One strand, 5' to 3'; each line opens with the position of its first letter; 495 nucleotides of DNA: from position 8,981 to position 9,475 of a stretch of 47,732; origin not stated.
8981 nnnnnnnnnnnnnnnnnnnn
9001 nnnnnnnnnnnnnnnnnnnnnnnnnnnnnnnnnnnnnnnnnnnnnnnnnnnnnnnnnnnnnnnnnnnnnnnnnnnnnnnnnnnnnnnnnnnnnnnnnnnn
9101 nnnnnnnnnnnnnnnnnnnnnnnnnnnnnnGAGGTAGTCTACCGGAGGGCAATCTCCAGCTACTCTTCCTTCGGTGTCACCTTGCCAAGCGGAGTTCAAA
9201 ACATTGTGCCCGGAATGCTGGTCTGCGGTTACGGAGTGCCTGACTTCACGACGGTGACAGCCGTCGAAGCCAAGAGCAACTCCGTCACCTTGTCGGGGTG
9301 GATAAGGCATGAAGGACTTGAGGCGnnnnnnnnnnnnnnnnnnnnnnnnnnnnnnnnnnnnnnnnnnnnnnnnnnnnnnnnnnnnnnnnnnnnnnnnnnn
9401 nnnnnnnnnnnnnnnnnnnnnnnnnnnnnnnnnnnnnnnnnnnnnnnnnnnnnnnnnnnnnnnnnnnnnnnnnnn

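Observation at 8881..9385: GM-boxes inserted inside propeller blades: a third nesting level, with NHL-3 as a natural insert-free control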

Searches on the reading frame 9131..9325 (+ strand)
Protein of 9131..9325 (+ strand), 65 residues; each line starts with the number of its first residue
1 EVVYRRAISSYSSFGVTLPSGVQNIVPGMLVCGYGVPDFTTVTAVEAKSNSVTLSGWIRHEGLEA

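Call 16: find_homologous_proteins(query=A1, max_evalue=0.001)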
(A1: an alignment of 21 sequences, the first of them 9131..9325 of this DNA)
Query A1 (21 sequences): 1014 candidates shared short words with the query, none scored E <= 0.001.

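Call 21: search_protein_representatives(alignment_id=A1)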
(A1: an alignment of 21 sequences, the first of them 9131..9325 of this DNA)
Query: 21 sequences, 63 profile positions. Proteins with E-value up to 0.001 (for the whole library): 4938; up to 1e-10: 905; up to 1e-30: 83. The best 150 are listed.
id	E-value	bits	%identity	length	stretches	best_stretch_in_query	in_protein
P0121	5.3e-143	481.0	-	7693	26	1-62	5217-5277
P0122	3.1e-135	456.1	-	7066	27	3-58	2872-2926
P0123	2.2e-125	424.5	-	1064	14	6-62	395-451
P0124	1.3e-120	409.3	-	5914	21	1-62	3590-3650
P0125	5.9e-91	314.2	-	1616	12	9-61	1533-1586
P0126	1.0e-89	310.3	-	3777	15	4-59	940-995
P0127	1.8e-86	299.9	-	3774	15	3-61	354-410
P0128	2.5e-84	293.0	-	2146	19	3-55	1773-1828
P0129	1.8e-83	290.3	-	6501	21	2-62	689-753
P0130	3.0e-82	286.4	-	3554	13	5-61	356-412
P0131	8.9e-79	275.2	-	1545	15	2-62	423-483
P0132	1.3e-75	265.1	-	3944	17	2-62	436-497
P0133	2.7e-70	248.1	-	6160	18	3-61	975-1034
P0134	3.5e-69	244.5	-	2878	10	18-61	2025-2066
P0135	2.0e-68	242.1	-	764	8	5-62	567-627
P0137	1.6e-65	232.8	-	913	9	6-62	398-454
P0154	8.0e-50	182.5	-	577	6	7-61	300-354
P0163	1.5e-43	162.4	-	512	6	5-62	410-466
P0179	3.6e-37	142.0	-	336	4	9-61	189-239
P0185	1.6e-34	133.5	-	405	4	3-60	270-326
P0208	2.8e-30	119.9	-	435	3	6-60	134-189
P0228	2.7e-27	110.3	-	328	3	6-62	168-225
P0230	3.7e-27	109.9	-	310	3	3-62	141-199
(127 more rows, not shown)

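Call 22: search_protein_families(library=pfam, proteins=[P0123, P0135, P0137, P0154, P0163, P0179, P0185, P0208, P0230, P0228], max_evalue=0.01)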
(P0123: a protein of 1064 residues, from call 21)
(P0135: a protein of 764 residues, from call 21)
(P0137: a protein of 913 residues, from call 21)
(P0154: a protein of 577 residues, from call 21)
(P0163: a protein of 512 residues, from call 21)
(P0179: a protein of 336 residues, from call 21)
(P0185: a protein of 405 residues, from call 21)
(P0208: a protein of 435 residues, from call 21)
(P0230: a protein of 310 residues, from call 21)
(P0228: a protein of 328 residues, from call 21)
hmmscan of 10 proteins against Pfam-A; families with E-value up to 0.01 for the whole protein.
P0123 (1064 aa): 1 family
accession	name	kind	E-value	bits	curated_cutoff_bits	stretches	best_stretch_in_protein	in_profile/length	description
PF21175.2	RecR_C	-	0.00082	19.2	22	0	151-165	1-15/24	RecR, C-terminal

P0135 (764 aa): 1 family
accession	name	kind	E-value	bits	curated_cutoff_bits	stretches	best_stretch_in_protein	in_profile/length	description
PF00669.25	Flagellin_N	-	1.7e-07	31.8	26.6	1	3-137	1-136/139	Bacterial flagellin N-terminal helical region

P0137 (913 aa): 1 family
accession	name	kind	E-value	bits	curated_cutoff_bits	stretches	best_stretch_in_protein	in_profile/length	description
PF07589.16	PEP-CTERM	-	9.7e-06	25.9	20.7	1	887-910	1-23/24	PEP-CTERM motif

P0154 (577 aa): 0 families

P0163 (512 aa): 1 family
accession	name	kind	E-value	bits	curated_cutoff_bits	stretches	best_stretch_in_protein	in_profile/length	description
PF12951.13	PATR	-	3e-08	34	27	1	145-174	1-30/30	Passenger-associated-transport-repeat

P0179 (336 aa): 0 families

P0185 (405 aa): 0 families

P0208 (435 aa): 0 families

P0230 (310 aa): 1 family
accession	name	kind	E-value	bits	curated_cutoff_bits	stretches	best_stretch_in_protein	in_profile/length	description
PF00341.22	PDGF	-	0.0078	16.9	27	0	120-163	7-50/82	PDGF/VEGF domain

P0228 (328 aa): 1 family
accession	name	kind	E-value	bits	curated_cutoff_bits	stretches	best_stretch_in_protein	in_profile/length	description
PF19077.6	Big_13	-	8e-07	29.9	27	1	125-177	6-57/102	Bacterial Ig-like domain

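Call 24: search_protein_families(library=ncbifam, proteins=[P0123, P0135, P0154, P0179], max_evalue=0.1)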
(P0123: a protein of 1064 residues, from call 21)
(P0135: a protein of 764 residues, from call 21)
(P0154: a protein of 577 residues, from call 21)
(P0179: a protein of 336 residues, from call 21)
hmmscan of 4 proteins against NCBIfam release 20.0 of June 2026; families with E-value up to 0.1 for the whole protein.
P0123 (1064 aa): 0 families

P0135 (764 aa): 9 families
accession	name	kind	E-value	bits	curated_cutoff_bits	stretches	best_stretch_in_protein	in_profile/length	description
TIGR02550.1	flagell_flgL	equivalog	8.8e-35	120.8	127.2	1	2-307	1-282/387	flagellar hook-associated protein FlgL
NF009361.0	PRK12717.1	equivalog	3.9e-15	55.4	407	1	1-156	1-160/524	flagellar hook-associated protein 3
NF005187.0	PRK06663.1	equivalog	1.1e-13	50.8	337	1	1-147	2-149/419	flagellar hook-associated protein 3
NF005980.0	PRK08073.1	equivalog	2.5e-13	49.9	291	1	1-155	1-154/287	flagellar hook-associated protein 3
NF006265.0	PRK08412.1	equivalog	3.5e-12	45.3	749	1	1-149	1-149/827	flagellar hook-associated protein FlgL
NF006489.0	PRK08913.1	equivalog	1.5e-11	44.3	217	1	3-174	5-147/303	flagellin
NF011282.0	PRK14692.1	equivalog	9.8e-08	30.7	878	1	1-146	1-146/749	flagellar hook-associated protein FlgL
NF004669.0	PRK06008.1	equivalog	4e-05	23.1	230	1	57-148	56-148/348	flagellar hook-associated family protein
TIGR03761.1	ICE_PFL4669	equivalog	0.057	13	110.7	1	28-67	41-80/216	PFL_4669 family integrating conjugative element protein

P0154 (577 aa): 0 families

P0179 (336 aa): 0 families

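Call 48: search_solved_structures(query=A1, max_evalue=10, show_alignments=2)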
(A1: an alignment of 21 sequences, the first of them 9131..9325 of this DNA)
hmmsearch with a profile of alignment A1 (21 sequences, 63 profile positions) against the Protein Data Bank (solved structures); distinct sequences matched with E-value up to 10: 4.
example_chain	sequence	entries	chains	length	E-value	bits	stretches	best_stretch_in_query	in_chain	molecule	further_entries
3qkb_A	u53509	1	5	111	0.16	15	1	27-53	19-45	Uncharacterized protein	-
1wbi_A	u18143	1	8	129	0.32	14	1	37-60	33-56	AVIDIN-RELATED PROTEIN 2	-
2mf6_A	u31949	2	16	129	0.39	13.7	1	37-60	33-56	Avidin, Avidin-related protein 4/5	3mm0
4bcs_A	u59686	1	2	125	0.41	13.6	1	37-60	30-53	CHIMERIC AVIDIN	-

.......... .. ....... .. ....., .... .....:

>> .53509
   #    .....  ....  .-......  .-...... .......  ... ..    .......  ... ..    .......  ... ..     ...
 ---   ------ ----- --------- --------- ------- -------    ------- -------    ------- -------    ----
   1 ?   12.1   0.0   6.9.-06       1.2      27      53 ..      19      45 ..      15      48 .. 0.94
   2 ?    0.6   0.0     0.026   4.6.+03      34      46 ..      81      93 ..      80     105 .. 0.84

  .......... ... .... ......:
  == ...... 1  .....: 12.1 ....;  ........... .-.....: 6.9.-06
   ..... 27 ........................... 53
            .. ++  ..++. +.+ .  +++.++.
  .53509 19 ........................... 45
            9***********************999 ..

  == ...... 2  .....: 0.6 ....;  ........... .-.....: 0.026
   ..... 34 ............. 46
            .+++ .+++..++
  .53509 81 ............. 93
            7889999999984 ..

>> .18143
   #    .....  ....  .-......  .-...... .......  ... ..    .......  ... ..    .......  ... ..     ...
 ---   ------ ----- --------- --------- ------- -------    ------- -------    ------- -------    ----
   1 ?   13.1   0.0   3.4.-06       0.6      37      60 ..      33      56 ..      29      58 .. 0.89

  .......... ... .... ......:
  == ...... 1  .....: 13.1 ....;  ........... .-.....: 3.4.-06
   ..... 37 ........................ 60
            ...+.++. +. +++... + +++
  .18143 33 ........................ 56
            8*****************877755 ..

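Call 56: search_protein_families(library=phrogs, proteins=[P0123], max_evalue=0.01)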
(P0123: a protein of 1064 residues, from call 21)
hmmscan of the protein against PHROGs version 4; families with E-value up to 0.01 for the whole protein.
P0123 (1064 aa): 7 families
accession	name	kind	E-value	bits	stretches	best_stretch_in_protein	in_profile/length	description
phrog_17105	-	unknown function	1.8e-118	397.5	13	326-393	301-368/528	-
phrog_17264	-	unknown function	8.2e-22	78.5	1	890-1026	3-133/147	-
phrog_24595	-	head and packaging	2.7e-21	77.3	1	881-978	40-140/325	virion structural protein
phrog_11518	-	tail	2.2e-20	73.5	1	889-971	170-252/812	tail fiber protein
phrog_6002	-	head and packaging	1.9e-10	40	0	462-523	897-961/1183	virion structural protein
phrog_28489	-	unknown function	0.0012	20.4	0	773-805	11-44/66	-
phrog_9341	-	unknown function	0.0097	17.4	0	26-53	30-57/95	-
